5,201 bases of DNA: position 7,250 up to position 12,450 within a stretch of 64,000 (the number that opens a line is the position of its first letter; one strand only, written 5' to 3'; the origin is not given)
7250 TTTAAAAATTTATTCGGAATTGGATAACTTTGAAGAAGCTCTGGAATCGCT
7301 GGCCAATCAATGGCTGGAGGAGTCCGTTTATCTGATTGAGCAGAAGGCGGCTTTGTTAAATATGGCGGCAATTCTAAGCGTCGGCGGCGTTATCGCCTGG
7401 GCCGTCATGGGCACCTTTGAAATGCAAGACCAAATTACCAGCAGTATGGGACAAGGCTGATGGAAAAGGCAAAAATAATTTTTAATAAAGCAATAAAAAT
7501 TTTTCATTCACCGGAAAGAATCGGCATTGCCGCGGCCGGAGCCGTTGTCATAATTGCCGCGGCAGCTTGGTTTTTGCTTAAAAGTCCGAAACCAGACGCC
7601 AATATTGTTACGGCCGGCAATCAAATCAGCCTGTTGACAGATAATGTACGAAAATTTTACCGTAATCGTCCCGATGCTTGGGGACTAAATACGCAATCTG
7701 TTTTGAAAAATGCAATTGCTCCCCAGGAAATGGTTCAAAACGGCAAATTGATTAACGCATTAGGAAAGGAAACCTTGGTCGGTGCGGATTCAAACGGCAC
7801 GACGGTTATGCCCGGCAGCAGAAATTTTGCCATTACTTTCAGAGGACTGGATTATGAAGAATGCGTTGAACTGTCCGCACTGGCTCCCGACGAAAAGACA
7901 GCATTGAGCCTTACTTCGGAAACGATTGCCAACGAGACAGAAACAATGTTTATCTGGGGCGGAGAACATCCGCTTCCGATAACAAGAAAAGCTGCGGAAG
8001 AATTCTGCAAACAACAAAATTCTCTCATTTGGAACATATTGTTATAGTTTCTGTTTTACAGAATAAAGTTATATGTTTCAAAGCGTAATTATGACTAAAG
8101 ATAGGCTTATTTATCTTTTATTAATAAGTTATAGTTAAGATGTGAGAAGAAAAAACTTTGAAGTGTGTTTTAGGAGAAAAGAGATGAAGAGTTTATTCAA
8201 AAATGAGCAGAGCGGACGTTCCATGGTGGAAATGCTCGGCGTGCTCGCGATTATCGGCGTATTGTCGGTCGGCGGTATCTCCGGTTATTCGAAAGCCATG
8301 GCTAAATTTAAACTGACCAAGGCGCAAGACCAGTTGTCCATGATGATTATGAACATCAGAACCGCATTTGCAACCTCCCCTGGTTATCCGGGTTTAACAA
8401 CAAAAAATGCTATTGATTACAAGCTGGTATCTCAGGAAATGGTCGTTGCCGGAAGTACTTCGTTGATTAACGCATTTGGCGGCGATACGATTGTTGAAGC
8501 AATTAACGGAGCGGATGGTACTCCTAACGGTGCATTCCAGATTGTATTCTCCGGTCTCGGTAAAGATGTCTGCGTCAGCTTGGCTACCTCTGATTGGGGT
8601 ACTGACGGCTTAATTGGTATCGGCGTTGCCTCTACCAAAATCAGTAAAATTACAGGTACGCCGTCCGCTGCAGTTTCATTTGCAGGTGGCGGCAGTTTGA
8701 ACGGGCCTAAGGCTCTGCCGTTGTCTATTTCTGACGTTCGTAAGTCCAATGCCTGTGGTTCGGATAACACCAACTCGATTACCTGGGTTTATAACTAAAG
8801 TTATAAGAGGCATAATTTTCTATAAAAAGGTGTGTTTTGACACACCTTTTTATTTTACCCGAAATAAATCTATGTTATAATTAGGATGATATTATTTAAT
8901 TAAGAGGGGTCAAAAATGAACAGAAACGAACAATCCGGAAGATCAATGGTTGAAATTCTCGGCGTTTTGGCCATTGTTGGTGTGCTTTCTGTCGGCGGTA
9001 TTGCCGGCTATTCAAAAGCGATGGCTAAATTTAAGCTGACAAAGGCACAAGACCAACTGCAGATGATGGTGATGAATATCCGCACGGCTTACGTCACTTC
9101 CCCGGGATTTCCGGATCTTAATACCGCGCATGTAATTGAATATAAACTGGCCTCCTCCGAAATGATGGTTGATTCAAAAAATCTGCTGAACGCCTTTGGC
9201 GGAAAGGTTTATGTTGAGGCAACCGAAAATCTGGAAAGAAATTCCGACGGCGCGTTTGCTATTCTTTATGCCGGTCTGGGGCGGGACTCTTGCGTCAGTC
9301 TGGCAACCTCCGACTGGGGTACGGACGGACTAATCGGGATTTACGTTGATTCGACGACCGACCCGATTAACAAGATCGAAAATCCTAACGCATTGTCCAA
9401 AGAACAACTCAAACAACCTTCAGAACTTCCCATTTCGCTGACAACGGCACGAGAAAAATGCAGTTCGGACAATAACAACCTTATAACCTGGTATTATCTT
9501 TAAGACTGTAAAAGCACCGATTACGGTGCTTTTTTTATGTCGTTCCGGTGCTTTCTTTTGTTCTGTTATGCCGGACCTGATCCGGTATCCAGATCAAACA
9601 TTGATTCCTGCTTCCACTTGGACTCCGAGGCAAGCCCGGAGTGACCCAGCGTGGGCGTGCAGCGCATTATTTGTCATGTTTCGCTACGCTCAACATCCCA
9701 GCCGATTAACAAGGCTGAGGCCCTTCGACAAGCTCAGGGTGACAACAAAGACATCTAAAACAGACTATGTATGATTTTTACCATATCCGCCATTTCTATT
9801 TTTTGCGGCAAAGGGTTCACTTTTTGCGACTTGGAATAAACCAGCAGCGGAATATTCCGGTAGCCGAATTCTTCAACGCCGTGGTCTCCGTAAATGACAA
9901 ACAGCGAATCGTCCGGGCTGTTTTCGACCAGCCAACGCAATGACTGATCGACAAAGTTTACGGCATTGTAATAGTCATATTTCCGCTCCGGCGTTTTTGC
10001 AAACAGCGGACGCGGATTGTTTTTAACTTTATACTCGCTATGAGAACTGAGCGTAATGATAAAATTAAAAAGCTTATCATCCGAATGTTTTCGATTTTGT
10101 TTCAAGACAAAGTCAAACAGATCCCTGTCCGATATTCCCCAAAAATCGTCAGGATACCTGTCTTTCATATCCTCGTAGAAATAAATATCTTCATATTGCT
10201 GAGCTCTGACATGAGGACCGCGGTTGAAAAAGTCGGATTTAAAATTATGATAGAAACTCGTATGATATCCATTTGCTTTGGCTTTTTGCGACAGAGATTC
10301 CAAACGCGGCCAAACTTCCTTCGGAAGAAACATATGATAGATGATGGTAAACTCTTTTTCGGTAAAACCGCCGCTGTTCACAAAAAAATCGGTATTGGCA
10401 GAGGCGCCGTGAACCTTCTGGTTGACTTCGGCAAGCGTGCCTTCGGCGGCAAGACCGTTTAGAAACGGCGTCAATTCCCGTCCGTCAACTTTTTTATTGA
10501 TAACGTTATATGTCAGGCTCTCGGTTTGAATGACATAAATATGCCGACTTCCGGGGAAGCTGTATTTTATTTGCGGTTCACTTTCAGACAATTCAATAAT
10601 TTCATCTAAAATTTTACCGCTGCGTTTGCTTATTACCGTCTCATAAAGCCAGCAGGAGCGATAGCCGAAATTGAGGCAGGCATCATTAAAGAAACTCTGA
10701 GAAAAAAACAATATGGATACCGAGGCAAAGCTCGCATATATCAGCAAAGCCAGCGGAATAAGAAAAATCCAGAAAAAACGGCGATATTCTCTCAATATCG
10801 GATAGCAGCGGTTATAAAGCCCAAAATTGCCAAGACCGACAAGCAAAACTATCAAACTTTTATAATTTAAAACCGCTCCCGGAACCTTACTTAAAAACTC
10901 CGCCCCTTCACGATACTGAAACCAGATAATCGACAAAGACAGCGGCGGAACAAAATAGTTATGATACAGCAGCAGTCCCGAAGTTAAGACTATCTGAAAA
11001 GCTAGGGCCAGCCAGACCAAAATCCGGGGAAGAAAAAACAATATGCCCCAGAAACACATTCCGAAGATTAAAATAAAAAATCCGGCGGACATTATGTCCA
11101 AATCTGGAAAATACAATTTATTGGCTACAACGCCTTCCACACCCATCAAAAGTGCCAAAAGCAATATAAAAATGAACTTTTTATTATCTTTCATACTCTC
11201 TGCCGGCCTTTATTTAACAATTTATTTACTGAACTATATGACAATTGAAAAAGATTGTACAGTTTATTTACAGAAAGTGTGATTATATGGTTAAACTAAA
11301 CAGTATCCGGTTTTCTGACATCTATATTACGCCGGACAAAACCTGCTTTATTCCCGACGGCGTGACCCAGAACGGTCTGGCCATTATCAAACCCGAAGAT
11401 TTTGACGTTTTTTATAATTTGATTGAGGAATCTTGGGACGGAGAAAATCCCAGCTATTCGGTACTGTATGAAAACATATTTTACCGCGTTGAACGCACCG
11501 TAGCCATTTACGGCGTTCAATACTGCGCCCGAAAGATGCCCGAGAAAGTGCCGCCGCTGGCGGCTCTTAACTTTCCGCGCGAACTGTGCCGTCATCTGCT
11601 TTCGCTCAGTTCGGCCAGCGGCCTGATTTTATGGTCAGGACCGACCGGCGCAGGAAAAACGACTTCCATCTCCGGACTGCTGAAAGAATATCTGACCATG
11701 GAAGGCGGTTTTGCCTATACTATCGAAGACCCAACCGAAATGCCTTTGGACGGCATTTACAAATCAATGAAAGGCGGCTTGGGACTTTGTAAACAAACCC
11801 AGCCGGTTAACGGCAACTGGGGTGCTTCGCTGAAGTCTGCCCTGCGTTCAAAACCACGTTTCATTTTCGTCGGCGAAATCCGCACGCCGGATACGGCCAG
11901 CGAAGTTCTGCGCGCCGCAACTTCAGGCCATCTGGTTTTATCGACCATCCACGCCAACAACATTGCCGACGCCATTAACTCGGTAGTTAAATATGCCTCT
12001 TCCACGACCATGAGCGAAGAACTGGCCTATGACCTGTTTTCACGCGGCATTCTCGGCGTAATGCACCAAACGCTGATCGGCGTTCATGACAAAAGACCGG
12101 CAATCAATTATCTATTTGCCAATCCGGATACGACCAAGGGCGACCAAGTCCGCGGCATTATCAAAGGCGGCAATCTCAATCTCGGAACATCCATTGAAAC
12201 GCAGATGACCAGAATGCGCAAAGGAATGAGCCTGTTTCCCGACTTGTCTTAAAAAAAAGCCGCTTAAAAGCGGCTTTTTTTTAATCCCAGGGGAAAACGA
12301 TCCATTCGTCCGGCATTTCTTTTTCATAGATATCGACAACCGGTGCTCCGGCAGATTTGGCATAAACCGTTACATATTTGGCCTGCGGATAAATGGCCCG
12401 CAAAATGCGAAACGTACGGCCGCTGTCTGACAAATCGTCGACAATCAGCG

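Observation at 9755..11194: Sulfatase-family membrane transferase embedded in the pilus locus: candidate pilin phospho-form (PE/PG) transferase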

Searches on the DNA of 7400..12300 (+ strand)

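Call 5: search_dna_similar(query=window:7400-12300:+, collection=plasmids, mode=near)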
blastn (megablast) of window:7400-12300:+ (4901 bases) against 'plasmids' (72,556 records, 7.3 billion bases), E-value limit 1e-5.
No match.
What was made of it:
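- Tried and rejected: Megablast of 7400-12300 against plasmids gave no match (call 5).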
